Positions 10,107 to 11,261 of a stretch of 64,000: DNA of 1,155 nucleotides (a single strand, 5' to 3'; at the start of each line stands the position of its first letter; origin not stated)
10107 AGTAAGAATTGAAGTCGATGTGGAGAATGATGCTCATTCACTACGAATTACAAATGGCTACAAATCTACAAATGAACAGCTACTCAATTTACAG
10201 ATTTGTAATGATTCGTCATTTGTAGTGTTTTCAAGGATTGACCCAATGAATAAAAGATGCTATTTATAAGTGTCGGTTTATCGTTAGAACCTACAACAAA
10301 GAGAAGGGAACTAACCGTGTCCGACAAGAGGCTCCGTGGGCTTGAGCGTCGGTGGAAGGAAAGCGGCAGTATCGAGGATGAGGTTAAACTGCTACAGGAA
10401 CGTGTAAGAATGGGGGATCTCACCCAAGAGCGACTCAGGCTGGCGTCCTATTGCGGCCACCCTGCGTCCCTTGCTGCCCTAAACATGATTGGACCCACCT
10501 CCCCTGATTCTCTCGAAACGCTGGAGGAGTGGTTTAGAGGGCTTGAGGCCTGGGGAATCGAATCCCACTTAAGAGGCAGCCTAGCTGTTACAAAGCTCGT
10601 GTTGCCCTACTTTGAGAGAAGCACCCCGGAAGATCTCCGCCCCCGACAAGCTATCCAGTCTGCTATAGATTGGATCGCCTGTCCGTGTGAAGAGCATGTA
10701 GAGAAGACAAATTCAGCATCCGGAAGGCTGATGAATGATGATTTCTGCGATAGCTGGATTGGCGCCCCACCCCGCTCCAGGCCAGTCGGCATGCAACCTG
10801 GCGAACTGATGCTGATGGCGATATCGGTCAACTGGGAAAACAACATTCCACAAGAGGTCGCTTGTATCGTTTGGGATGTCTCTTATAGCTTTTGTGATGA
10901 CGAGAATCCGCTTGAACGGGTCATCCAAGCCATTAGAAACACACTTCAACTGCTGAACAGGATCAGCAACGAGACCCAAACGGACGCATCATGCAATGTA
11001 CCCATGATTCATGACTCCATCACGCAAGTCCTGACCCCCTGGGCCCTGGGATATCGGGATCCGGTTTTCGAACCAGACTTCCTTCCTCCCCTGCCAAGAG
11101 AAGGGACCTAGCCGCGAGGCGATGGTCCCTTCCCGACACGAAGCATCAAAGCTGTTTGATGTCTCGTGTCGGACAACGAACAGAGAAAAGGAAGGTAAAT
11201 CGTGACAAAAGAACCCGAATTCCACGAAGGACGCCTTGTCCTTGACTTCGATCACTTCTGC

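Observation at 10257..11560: GC-rich two-gene islet wedged between dinB and lexA, divergent from dinB and sharing its putative SOS operator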

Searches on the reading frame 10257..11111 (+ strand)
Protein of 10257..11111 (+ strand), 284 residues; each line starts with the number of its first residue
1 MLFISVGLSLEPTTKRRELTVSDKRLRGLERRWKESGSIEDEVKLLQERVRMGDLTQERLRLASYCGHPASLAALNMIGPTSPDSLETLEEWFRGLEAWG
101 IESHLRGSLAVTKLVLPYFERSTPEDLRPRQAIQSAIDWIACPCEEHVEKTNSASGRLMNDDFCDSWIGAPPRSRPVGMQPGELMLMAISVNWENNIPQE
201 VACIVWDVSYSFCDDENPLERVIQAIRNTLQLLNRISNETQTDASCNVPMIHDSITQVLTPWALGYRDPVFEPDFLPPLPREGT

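Call 8: search_protein_families(library=pfam, proteins=[window:10317-11111:+], max_evalue=0.1)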
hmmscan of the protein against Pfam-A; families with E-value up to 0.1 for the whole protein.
window:10317-11111:+ (264 aa): 1 family
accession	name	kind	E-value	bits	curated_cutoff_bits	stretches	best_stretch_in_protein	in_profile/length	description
PF21805.3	Imm5_like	-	0.0032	17.8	25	1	92-121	19-48/129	Imm-5 like putative immunity protein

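Call 10: find_homologous_proteins(query=window:10317-11111:+)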
Query window:10317-11111:+ (264 aa): 13 proteins with E <= 0.001 among 807 candidates.
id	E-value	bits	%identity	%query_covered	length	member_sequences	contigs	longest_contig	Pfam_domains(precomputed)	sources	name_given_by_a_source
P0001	1.3e-178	610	100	100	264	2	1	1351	-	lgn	-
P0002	1.1e-25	108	47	48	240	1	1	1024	-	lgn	-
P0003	1.8e-21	95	32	95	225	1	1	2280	-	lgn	-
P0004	4.7e-20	90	42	45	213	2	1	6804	-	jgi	-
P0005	1.7e-19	88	44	48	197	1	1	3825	-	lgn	-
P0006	4.5e-18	83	44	35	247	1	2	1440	-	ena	-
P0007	6.6e-18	83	41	50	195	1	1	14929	-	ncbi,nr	ncbi:MAG: hypothetical protein KIT58_01180 [Planctomycetota bacterium]|nr:hypothetical protein [Plan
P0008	5.5e-17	80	69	19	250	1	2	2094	PF01381.29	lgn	-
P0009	4.5e-16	77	31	99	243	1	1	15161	-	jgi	jgi:hypothetical protein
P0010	6.6e-15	73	27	95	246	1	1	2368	-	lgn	-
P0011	8.0e-11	60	28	95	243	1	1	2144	-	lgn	-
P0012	5.3e-9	54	57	21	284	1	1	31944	-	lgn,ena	-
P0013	1.6e-4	39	45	22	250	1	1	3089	-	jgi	jgi:hypothetical protein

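Call 19: list_cluster_members(proteins=[P0014, window:10257-11111:+, window:11558-11806:-, window:8929-10143:-, window:12418-13038:-, window:954-1781:+])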
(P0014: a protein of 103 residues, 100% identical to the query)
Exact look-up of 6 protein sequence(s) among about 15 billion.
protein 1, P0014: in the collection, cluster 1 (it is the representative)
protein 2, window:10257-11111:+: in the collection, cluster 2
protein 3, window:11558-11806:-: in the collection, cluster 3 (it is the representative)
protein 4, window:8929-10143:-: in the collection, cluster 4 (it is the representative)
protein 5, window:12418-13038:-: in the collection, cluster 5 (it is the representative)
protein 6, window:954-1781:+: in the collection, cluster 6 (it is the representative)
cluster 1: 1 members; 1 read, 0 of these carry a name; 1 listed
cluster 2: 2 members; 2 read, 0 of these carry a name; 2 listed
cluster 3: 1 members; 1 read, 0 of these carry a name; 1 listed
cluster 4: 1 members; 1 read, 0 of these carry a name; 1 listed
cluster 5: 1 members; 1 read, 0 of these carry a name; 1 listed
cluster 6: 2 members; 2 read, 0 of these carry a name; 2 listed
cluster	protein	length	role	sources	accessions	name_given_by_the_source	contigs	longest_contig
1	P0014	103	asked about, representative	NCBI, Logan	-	-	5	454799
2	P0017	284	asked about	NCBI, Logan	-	-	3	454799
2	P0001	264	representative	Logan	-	-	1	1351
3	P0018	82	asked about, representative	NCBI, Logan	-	-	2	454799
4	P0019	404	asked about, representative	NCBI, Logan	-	-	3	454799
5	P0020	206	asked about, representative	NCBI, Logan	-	-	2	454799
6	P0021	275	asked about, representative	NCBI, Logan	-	-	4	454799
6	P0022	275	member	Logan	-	-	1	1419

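Call 24: find_encoding_contigs(protein=P0007, flank=6000, max_places=3)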
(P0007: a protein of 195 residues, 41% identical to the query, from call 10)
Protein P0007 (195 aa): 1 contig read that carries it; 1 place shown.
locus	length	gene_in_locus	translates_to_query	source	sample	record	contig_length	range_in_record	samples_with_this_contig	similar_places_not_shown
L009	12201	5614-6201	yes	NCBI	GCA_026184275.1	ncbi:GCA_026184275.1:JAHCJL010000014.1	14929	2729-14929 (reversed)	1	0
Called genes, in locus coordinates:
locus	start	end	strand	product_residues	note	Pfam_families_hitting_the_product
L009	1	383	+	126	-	?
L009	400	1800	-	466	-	PF01663:Phosphodiest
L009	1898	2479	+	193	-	PF00406:ADK, PF13238:AAA_18, PF13671:AAA_33 (weak), PF13207:AAA_17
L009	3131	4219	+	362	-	PF13276:HTH_21 (faint), PF13565:HTH_32 (weak), PF13683:rve_3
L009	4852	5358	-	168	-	-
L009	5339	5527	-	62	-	-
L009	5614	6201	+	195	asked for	-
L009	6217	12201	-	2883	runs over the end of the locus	PF13205:Big_5, PF20148:DUF6531, PF05593:RHS_repeat (weak), PF25023:TEN_YD-shell (weak)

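Call 25: find_encoding_contigs(protein=P0009, flank=6000, max_places=3)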
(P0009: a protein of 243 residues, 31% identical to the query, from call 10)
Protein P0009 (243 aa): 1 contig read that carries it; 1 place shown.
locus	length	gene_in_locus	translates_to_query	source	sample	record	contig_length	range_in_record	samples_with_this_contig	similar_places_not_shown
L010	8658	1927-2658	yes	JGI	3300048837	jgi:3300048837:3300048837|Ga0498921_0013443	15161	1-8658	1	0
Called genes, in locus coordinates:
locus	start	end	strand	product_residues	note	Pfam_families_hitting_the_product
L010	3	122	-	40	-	?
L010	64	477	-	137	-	-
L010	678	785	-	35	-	-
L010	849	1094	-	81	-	-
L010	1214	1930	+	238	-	PF07382:HC2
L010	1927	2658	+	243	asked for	-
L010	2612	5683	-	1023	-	PF13403:Hint_2 (weak), PF07591:PT-HINT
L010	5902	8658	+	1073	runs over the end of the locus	PF05762:VWA_CoxE (faint), PF00092:VWA (weak), PF13519:VWA_2, PF00092:VWA, PF13519:VWA_2, PF13768:VWA_3 (weak)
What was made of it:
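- On Polymorphic-toxin immunity protein (Imm5 / Imm5_like): Two of six homologue contexts adjoin RHS or PT-HINT genes, but in convergent orientation (calls 24, 25).
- Neighbours include an RHS/YD protein (L009) and a PT-HINT protein (L010) (calls 24, 25).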

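Call 26: find_encoding_contigs(protein=P0012, flank=6000, max_places=3)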
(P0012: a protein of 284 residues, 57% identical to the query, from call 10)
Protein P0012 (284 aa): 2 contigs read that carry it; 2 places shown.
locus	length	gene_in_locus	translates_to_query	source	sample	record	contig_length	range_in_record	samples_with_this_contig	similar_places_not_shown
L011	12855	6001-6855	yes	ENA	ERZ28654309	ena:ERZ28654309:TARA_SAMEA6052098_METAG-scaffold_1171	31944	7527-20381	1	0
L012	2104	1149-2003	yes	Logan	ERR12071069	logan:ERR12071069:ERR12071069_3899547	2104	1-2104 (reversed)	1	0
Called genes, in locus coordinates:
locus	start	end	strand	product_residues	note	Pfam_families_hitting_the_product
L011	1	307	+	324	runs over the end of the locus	PF03372:Exo_endo_phos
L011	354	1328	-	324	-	PF01112:Asparaginase_2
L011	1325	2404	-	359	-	PF00155:Aminotran_1_2, PF01212:Beta_elim_lyase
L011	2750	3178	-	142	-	-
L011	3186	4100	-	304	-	-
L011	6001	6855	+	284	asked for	-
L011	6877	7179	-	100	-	PF01047:MarR (weak), PF12802:MarR_2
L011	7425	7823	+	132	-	PF07681:DoxX (faint)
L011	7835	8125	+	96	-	-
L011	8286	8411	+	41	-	-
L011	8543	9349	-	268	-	-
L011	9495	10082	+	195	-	-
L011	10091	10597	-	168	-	PF27546:MICAH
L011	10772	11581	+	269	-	-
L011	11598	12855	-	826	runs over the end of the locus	PF13185:GAF_2 (weak), PF08447:PAS_3, PF00512:HisKA, PF02518:HATPase_c, PF00072:Response_reg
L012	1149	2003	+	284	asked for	-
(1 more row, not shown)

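Call 39: predict_structure(alignment_id=A2)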
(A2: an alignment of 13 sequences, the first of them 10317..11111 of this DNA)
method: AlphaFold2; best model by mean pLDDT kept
length: 264 residues; sequences in the alignment: 13
mean_pLDDT: 76.1   pTM: 0.74
mean pLDDT of the five models: 76.1, 74.0, 73.5, 72.1, 71.8
residues with pLDDT >= 90: 75; 70-90: 98; 50-70: 48; < 50: 43
segments of 3 or more residues with pLDDT < 50: 141-175, 191-194, 261-264
pLDDT, mean of each block of 10 residues (from residue 1): 90 97 98 97 97 95 88 87 85 80 83 87 86 73 40 39 39 48 56 58 69 68 75 91 93 69 43
secondary structure, 60 per line:
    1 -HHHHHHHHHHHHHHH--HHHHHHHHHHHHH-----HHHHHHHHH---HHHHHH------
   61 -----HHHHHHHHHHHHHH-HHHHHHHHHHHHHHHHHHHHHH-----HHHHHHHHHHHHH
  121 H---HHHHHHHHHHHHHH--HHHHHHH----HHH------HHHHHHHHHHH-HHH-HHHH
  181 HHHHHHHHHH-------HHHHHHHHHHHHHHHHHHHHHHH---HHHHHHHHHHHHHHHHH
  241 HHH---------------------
elements in order: H2-16 H19-31 H37-45 H49-54 H66-79 H81-102 H108-121 H125-138 H141-147 H161-171 H177-190 H198-220 H224-243
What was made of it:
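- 10317..11111 (+): orfA, 264 aa, all-helical. The N-terminal motif (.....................….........), the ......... motif and the C-terminal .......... motif are all intact. It is probably an orphan immunity-like protein. The AlphaFold model has pLDDT 76 and pTM 0.74 (call 39).
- On Polymorphic-toxin immunity protein (Imm5 / Imm5_like): The model has pLDDT 76, with residues 141–175 disordered (call 39).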

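Call 42: search_protein_families(library=pfam, alignment_id=A2, max_evalue=0.1)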
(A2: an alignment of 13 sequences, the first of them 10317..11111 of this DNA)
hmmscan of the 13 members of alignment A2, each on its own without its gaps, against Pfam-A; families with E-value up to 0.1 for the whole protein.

A. member 1, window:10317-11111:+ (264 aa): 1 family
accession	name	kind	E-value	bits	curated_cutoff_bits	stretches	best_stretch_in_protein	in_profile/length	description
PF21805.3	Imm5_like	-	0.0032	17.8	25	1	92-121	19-48/129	Imm-5 like putative immunity protein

B. families by the number of members that match (of 13 scanned): 13 families
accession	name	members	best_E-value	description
PF01381.28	HTH_3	1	2e-05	Helix-turn-helix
PF21805.3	Imm5_like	1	0.0032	Imm-5 like putative immunity protein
PF20897.3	DUF6846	1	0.0072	Domain of unknown function (DUF6846)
PF13560.12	HTH_31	1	0.0073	Helix-turn-helix domain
PF14423.12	Imm5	1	0.0079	Immunity protein Imm5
PF20432.4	Xre-like-HTH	1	0.024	Antitoxin Xre-like helix-turn-helix domain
PF16572.11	HlyD_D4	1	0.024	Long alpha hairpin domain of cation efflux system protein, CusB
PF08281.18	Sigma70_r4_2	1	0.031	Sigma-70, region 4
PF19333.4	FAXC_N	1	0.041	Failed axon connections homolog N-terminus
PF13545.12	HTH_Crp_2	1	0.075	Crp-like helix-turn-helix domain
PF02515.22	CoA_transf_3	1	0.076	CoA-transferase family III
PF07219.19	HemY_N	1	0.086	HemY protein N-terminus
PF02571.20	CbiJ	1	0.092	Precorrin-6x reductase CbiJ/CobK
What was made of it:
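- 10317..11111 (+): Weak Imm5_like and Imm5 hits come from two family members (calls 8, 42).
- On Polymorphic-toxin immunity protein (Imm5 / Imm5_like): One homologue hits Imm5 at E 0.0079 (calls 8, 42).
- Two family members give weak Imm5_like and Imm5 hits (calls 8, 42).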

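Call 65: search_protein_families(library=ncbifam, proteins=[window:10317-11111:+], max_evalue=0.1)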
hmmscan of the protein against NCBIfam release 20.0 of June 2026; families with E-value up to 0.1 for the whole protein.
window:10317-11111:+ (264 aa): 0 families

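Call 66: search_protein_families(library=padloc, proteins=[window:10317-11111:+], max_evalue=0.1)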
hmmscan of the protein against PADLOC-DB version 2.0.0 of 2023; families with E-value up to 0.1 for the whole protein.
window:10317-11111:+ (264 aa): 1 family
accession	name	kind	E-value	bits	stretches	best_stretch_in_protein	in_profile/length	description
PDLC00061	GajA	-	0.03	10.8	1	169-238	190-259/652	AAA ATPase domain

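Call 67: search_protein_families(library=phrogs, proteins=[window:10317-11111:+], max_evalue=0.1)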
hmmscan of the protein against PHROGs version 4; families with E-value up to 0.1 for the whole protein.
window:10317-11111:+ (264 aa): 0 families

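Call 68: search_solved_structures(query=A2, max_evalue=10, show_alignments=2)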
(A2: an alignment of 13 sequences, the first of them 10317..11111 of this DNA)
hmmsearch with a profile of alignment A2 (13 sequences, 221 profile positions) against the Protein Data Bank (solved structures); distinct sequences matched with E-value up to 10: 2.
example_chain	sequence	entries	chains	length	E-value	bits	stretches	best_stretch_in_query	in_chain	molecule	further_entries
7rdr_A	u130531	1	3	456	0.071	16.6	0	47-137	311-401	Circular tendon repeat protein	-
2dwu_A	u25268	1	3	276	1.6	12.1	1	59-162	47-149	Glutamate racemase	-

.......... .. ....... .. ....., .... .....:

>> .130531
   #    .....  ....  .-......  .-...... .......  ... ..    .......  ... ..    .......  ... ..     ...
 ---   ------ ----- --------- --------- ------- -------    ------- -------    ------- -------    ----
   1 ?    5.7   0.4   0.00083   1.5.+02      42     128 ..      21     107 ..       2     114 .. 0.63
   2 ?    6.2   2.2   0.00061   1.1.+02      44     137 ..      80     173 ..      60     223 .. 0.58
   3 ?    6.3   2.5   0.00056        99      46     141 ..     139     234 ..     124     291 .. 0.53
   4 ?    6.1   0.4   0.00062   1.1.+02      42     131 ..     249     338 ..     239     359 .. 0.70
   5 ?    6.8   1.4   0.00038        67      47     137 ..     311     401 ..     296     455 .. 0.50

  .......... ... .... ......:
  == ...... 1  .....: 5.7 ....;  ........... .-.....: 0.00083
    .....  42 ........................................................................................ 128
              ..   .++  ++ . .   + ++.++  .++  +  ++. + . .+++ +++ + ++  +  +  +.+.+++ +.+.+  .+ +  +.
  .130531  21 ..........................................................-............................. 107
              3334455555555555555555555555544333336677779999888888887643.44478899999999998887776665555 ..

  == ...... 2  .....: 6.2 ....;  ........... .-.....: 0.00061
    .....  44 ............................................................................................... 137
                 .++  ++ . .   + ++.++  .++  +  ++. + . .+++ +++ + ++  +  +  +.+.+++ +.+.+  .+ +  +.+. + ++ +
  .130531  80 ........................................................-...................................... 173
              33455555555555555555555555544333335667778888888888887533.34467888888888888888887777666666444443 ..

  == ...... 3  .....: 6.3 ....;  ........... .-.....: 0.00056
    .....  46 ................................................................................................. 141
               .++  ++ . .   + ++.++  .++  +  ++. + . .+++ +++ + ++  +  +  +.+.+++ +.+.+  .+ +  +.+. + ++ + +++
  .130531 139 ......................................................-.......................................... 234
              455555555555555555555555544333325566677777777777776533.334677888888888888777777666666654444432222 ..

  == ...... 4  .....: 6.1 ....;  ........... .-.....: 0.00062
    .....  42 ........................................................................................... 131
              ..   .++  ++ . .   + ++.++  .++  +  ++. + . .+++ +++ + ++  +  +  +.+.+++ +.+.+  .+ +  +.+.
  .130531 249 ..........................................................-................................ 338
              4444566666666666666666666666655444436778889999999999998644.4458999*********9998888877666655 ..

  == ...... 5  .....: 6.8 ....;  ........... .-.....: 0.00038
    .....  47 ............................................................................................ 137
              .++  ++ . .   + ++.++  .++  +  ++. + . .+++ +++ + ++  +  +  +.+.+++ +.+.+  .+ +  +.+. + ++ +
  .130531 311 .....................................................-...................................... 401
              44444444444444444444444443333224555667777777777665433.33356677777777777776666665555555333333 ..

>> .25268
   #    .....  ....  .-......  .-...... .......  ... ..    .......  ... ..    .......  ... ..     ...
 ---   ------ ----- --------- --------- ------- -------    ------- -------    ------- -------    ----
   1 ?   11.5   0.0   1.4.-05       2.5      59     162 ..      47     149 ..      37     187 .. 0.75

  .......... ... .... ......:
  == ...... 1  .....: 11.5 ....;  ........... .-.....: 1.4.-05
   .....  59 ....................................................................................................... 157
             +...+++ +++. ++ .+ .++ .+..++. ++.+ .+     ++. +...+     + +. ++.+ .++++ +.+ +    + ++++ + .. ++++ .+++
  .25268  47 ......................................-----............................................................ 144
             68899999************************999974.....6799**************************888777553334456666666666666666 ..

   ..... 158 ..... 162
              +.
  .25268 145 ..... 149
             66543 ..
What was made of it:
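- The profile search against PDB sequences finds nothing (call 68).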

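Call 70: fold_search(model_id=the predicted structure, library=pdb)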
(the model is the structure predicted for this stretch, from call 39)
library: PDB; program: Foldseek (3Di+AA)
matches with E <= 10: 309; with E <= 0.001: 0
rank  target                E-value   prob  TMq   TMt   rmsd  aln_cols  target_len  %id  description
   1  5cwq                  2.3e-01  0.44  0.22  0.24  18.3       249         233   14  Crystal structure of de novo designed helical repeat protein DHR81 (released 2015-12-16)
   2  5cwm                  4.7e-01  0.13  0.17  0.18  19.8       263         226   16  Crystal structure of de novo designed helical repeat protein DHR64 (released 2015-12-16)
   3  8e0m_A                7.6e-01  0.15  0.18  0.25  18.5       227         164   14  Homotrimeric variant of tcTRP9, BGL15 (released 2023-04-12)
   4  8fin_A                7.9e-01  0.13  0.14  0.20  16.5       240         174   11  Multi-state design of two-state switchable hinge proteins (released 2023-08-16)
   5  8fin_B                9.9e-01  0.11  0.15  0.20  16.6       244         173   12  Multi-state design of two-state switchable hinge proteins (released 2023-08-16)
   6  9dze_a                9.9e-01  0.10  0.17  0.16  19.8       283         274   12  Computationally Designed Bifaceted Protein Nanomaterial pD5-14 (released 2024-10-30)
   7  9cgc_Q                1.1e+00  0.13  0.21  0.15  19.0       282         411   17  Yeast 26S proteasome non-substrate-engaged (S1 state) (released 2025-07-09)
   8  5k7v_A                1.1e+00  0.08  0.17  0.17  20.1       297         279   13  Computational Design of Self-Assembling Cyclic Protein Homooligomers (released 2017-04-12)
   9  8e12_B                1.2e+00  0.11  0.18  0.23  18.3       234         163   12  Homotrimeric variant of tcTRP9, BGL14 (released 2023-04-12)
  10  7p9w_A                1.2e+00  0.13  0.18  0.24  12.0       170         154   13  Epstein-Barr virus encoded apoptosis regulator BHRF1 in complex with Puma BH3 (released 2022-08-10)
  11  9dze_K                1.2e+00  0.08  0.16  0.14  21.6       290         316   13  Computationally Designed Bifaceted Protein Nanomaterial pD5-14 (released 2024-10-30)
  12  1osh                  1.2e+00  0.07  0.14  0.16  19.8       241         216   12  A Chemical, Genetic, and Structural Analysis of the nuclear bile acid receptor FXR (released 2003-09-23)
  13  4qe8_B                1.3e+00  0.08  0.17  0.20  19.3       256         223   11  FXR with DM175 and NCoA-2 peptide (released 2015-08-12)
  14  5q11_A                1.4e+00  0.08  0.18  0.20  20.1       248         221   10  Ligand binding to FARNESOID-X-RECEPTOR (released 2017-07-05)
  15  6s4n_D                1.5e+00  0.07  0.18  0.19  19.5       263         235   10  LXRbeta ligand binding domain in comlpex with small molecule inhibitors (released 2019-11-27)
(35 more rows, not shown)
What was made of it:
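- On Polymorphic-toxin immunity protein (Imm5 / Imm5_like): Foldseek against the PDB gives a best E of 0.23 (call 70).
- Foldseek against the PDB finds nothing (best E 0.23, call 70).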
